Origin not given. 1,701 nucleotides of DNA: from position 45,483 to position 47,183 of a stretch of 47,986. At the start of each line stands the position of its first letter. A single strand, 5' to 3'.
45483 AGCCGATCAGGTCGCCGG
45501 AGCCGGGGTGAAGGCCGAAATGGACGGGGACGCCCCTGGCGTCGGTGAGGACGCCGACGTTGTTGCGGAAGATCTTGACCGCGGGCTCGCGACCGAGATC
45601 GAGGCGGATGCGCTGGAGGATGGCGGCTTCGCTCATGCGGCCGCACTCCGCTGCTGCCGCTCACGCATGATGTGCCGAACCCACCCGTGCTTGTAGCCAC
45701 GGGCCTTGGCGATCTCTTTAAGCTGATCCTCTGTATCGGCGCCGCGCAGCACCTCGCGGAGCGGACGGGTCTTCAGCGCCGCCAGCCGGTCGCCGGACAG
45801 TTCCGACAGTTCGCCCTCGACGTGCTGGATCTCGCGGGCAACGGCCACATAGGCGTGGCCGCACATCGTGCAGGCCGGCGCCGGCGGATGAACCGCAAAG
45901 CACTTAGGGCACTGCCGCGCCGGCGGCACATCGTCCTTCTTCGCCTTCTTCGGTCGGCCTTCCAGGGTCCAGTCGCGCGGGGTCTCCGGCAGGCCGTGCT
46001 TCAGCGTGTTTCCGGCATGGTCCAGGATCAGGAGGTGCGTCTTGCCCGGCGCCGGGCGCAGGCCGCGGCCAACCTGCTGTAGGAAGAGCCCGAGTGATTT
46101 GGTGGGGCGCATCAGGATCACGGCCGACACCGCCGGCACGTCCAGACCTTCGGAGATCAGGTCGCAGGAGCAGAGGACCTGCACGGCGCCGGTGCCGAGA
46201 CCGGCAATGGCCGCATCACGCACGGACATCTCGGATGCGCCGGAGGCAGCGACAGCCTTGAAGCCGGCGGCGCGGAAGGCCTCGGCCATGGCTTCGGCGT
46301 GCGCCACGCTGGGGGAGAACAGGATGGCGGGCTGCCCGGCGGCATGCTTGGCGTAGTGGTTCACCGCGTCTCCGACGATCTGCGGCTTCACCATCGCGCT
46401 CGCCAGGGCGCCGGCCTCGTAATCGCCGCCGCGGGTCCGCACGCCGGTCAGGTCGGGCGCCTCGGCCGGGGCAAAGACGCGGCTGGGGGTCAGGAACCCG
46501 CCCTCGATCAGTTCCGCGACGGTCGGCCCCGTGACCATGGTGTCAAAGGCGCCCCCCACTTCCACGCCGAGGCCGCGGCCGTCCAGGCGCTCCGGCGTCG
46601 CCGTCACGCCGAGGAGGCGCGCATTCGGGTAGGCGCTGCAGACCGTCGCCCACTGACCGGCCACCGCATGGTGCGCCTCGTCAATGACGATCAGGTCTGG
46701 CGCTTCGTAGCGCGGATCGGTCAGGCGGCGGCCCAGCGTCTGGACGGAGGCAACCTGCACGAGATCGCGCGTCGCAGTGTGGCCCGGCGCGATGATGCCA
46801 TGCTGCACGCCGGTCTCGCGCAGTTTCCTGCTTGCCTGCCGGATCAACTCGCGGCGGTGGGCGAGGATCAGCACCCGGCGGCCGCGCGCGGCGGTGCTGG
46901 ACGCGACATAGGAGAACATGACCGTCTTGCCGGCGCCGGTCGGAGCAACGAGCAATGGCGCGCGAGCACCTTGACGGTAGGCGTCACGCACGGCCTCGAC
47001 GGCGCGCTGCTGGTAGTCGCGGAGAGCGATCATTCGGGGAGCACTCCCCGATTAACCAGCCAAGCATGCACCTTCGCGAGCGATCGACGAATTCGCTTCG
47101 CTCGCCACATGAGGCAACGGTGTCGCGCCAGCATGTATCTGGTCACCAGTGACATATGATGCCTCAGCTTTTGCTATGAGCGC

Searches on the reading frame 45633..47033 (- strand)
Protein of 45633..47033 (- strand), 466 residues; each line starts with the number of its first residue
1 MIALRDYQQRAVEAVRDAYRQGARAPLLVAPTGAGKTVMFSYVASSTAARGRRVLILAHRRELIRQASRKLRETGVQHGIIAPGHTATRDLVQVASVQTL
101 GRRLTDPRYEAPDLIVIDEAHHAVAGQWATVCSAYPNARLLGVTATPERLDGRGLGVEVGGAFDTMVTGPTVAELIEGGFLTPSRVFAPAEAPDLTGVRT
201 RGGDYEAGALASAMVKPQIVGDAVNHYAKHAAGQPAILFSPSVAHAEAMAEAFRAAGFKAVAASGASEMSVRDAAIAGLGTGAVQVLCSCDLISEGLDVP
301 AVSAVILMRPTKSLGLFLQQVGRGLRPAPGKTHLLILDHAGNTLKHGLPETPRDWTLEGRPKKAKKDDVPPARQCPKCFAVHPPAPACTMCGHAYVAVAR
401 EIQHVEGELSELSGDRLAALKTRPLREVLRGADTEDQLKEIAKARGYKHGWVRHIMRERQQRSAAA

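Call 62: search_protein_families(library=pfam, proteins=[window:45633-47033:-], max_evalue=0.001)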
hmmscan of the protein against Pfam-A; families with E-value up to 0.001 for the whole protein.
window:45633-47033:- (466 aa): 9 families
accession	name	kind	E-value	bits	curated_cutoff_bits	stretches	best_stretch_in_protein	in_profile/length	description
PF04851.21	ResIII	-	1.2e-27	97.3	22.5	1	2-149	2-164/164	Type III restriction enzyme, res subunit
PF00271.37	Helicase_C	-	1.6e-14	54.6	23.5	1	229-326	11-108/110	Helicase conserved C-terminal domain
PF00270.35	DEAD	-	3.4e-12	46.8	26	1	6-148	2-161/167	DEAD/DEAH box helicase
PF13604.12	AAA_30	-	3.9e-09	37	27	1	12-140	7-119/191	AAA domain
PF18766.7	SWI2_SNF2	-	4.6e-06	26.9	26.7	1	7-147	1-155/221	SWI2/SNF2 ATPase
PF07652.20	Flavi_DEAD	-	7.4e-05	23.2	21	1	32-123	13-107/148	Flavivirus DEAD domain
PF13401.12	AAA_22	-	0.00014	22.6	27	0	21-126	3-99/130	AAA domain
PF25199.1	nSTAND_NTPase5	-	0.00027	21.2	34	0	3-74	20-93/145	Novel STAND NTPase 5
PF13191.12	AAA_16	-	0.00078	20.4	32.6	0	5-132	5-153/167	AAA ATPase domain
